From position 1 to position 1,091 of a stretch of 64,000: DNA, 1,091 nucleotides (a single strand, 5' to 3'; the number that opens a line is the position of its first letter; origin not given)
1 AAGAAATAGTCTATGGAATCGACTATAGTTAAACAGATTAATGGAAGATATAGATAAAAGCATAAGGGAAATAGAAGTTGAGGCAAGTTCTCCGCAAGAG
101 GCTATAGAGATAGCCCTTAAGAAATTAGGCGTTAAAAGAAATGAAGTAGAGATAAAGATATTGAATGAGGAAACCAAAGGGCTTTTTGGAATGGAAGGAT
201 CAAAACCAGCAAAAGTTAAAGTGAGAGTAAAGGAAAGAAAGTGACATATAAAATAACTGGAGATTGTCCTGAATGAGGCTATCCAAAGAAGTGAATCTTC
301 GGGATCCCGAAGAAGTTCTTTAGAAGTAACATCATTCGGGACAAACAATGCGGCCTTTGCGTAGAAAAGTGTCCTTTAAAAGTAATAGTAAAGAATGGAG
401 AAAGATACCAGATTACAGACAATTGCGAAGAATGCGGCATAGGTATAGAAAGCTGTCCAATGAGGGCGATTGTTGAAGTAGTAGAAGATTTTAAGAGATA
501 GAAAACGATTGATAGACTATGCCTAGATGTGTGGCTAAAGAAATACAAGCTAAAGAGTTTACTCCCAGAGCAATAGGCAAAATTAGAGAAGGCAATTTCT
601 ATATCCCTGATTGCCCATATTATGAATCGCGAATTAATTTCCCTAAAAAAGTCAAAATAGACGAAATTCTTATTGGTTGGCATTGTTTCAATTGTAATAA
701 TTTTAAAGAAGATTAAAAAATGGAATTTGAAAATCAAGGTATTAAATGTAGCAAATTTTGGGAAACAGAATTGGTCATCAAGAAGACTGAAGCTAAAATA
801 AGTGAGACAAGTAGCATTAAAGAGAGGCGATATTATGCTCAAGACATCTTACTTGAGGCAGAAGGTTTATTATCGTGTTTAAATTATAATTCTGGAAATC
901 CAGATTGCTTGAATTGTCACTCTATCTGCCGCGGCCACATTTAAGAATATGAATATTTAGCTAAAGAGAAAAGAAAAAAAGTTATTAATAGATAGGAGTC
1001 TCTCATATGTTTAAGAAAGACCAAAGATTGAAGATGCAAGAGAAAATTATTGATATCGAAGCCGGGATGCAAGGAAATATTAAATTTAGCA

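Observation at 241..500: Ferredoxin-like ORF with two in-frame UGA codons and an adjacent perfect palindrome: candidate small selenoprotein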

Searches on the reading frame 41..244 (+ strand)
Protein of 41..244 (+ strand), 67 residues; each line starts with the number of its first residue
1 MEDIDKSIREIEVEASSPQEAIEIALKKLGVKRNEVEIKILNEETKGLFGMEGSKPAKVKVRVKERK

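Call 10: search_protein_families(library=pfam, proteins=[window:41-241:+], max_evalue=1)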
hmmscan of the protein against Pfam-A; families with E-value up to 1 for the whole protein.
seq(67 aa): 3 families
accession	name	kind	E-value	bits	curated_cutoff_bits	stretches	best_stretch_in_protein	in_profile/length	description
PF14804.11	Jag_N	-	1.2e-18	67.7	25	1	13-63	1-50/50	Jag N-terminus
PF03413.25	PepSY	-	0.066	14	24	1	17-41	3-27/60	Peptidase propeptide and YPEB domain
PF14207.11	DpnD-PcfM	-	0.08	13.4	25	1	9-25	11-27/46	DpnD/PcfM-like protein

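Call 30: find_encoding_contigs(protein=window:41-244:+, flank=3000, max_places=10)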
Protein window:41-244:+ (67 aa): 3 contigs read that carry it; 2 places shown.
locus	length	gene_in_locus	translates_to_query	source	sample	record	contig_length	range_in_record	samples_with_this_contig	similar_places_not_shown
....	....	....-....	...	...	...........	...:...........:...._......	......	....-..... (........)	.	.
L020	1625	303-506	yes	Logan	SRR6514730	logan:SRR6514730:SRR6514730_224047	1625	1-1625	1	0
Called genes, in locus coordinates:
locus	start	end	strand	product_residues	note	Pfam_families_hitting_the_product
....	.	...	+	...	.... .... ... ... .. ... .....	-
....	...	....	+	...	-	-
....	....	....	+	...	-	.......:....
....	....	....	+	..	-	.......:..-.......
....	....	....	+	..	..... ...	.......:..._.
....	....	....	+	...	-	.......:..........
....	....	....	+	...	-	-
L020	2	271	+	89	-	?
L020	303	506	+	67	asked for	PF14804:Jag_N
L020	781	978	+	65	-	-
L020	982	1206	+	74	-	-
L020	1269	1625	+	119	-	?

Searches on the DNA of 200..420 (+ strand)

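Call 46: search_rna_families(source=window, start=200, end=420, threshold=evalue, max_evalue=10)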
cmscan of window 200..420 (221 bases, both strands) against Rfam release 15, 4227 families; matches with E-value up to 10: 2.
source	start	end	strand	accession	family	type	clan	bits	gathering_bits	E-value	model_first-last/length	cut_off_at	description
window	212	311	-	RF01262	snR44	Gene; snRNA; snoRNA; HACA-box;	CL00035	15.5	33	0.55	1-211/211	no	Small nucleolar RNA snR44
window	374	398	+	RF01095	PK-CuYV_BPYV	Cis-reg;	-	13.3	60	7.2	1-56/56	no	3'-terminal pseudoknot of CuYV/BPYV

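Call 47: search_dna_similar(query=window:255-355:+, collection=plasmids, mode=distant, max_evalue=1, max_rows=10)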
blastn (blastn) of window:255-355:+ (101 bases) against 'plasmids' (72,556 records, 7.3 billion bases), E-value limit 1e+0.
No match.

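Call 48: search_dna_similar(query=window:255-355:+, collection=phages, mode=distant, max_evalue=1, max_rows=10)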
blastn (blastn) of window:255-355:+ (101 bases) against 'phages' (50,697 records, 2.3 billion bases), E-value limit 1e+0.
No match.

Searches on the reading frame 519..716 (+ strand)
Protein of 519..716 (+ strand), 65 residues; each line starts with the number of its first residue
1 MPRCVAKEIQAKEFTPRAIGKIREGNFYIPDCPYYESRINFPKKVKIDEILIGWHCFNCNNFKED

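Call 10: search_protein_families(library=pfam, proteins=[window:519-713:+], max_evalue=1)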
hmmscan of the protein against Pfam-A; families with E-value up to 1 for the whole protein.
seq(65 aa): 1 family
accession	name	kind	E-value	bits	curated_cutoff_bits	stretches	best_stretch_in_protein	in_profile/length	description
PF07145.20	PAM2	-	0.17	12.1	20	1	10-17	9-16/18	Ataxin-2 C-terminal region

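Call 25: list_cluster_members(proteins=[window:519-713:+, window:720-941:+, L007:2636-2830:+, L007:2837-3112:+, window:41-241:+, window:348-473:+])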
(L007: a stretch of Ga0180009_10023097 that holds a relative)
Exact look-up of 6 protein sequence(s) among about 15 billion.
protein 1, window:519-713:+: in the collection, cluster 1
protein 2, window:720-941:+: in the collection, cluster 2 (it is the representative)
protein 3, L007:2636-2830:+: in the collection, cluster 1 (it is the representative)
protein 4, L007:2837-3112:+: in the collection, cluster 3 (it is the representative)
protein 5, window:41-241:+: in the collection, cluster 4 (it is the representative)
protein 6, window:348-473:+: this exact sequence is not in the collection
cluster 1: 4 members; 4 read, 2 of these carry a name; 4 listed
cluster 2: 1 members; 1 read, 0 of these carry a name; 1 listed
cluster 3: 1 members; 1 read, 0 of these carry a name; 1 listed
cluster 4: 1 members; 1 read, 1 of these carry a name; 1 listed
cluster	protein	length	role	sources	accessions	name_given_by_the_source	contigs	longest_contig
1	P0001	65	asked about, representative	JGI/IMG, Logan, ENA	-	-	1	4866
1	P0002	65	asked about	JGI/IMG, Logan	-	-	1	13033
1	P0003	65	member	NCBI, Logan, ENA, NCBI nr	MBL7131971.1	MAG: hypothetical protein ISS45_11335 [Candidatus Omnitrophica bacterium] | hypothetical protein [Candidatus Omnitrophota bacterium]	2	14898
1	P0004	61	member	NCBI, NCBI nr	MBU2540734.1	MAG: hypothetical protein KJ593_02430 [Candidatus Omnitrophica bacterium] | hypothetical protein [Candidatus Omnitrophota bacterium]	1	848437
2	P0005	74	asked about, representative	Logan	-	-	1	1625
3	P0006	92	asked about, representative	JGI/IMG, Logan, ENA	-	-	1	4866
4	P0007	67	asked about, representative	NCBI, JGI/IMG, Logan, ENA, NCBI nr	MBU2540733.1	MAG: Jag N-terminal domain-containing protein [Candidatus Omnitrophica bacterium] | Jag N-terminal domain-containing protein [Candidatus Omnitrophota bacterium]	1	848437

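Call 26: find_encoding_contigs(protein=P0003, flank=4000, max_places=6)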
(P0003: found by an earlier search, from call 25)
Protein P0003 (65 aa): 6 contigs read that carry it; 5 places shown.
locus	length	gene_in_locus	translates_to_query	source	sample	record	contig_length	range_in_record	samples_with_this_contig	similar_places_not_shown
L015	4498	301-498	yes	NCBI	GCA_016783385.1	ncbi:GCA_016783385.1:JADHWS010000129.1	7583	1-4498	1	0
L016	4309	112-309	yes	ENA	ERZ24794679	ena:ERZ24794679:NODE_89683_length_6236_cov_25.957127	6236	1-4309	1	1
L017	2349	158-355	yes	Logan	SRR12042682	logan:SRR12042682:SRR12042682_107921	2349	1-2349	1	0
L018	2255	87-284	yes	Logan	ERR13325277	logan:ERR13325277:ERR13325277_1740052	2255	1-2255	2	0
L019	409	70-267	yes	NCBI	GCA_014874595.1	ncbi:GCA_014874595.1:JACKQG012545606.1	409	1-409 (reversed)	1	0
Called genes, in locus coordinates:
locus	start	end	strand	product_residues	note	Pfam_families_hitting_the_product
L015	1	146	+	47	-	PF04041:Glyco_hydro_130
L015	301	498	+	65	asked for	-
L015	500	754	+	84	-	-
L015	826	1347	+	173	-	PF01734:Patatin (weak)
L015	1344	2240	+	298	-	PF18144:SMODS (faint), PF26305:CD_NTase_C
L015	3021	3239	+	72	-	PF12844:HTH_19, PF13560:HTH_31, PF13443:HTH_26, PF01381:HTH_3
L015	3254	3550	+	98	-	PF03975:CheD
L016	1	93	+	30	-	?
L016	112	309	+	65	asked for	-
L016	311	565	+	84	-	-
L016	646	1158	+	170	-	PF01734:Patatin (weak)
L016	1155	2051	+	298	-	PF18144:SMODS (faint), PF26305:CD_NTase_C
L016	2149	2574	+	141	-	-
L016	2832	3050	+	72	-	PF12844:HTH_19, PF13560:HTH_31, PF13443:HTH_26, PF01381:HTH_3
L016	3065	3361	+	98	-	PF03975:CheD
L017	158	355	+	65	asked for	-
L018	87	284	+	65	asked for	-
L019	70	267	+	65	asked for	-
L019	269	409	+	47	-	?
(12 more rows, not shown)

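Call 27: find_encoding_contigs(protein=P0004, flank=4000, max_places=6)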
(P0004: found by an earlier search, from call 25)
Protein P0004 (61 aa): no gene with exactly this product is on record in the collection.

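Call 29: find_encoding_contigs(protein=window:519-716:+, flank=3000, max_places=10)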
Protein window:519-716:+ (65 aa): 1 contig read that carries it; 1 place shown.
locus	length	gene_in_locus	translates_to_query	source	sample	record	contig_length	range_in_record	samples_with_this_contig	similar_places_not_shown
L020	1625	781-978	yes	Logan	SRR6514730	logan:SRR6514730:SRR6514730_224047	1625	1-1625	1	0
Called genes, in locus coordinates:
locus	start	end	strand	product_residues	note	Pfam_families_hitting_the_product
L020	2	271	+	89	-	?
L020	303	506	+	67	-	PF14804:Jag_N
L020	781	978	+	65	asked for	-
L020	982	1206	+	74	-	-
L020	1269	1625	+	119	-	?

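Call 32: find_homologous_proteins(query=window:519-713:+, max_evalue=0.01)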
Query window:519-713:+ (65 aa): 2 proteins with E <= 0.01 among 2 candidates.
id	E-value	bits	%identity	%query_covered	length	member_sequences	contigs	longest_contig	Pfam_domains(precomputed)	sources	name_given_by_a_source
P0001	4.1e-32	127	85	100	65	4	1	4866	-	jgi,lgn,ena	-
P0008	2.2e-23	99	63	100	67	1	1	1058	-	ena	-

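Call 33: find_encoding_contigs(protein=P0008, flank=3000, max_places=6)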
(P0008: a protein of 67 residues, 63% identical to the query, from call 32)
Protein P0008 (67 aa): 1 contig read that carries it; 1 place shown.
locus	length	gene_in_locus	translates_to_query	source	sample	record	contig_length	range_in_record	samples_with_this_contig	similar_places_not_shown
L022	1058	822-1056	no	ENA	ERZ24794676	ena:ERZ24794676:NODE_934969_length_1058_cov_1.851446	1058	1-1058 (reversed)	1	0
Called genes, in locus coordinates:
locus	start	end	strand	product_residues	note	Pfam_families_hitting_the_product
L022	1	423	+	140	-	?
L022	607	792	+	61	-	PF14804:Jag_N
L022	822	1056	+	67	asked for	?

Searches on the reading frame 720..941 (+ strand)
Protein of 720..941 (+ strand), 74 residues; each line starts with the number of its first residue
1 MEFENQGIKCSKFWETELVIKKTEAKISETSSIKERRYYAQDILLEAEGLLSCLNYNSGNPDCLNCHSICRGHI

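Call 10: search_protein_families(library=pfam, proteins=[window:720-941:+], max_evalue=1)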
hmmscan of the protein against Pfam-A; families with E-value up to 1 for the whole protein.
seq(74 aa): 1 family
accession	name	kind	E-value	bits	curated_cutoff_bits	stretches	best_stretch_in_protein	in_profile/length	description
PF06747.18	CHCH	-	0.034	14.7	27.2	1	46-72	4-24/35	CHCH domain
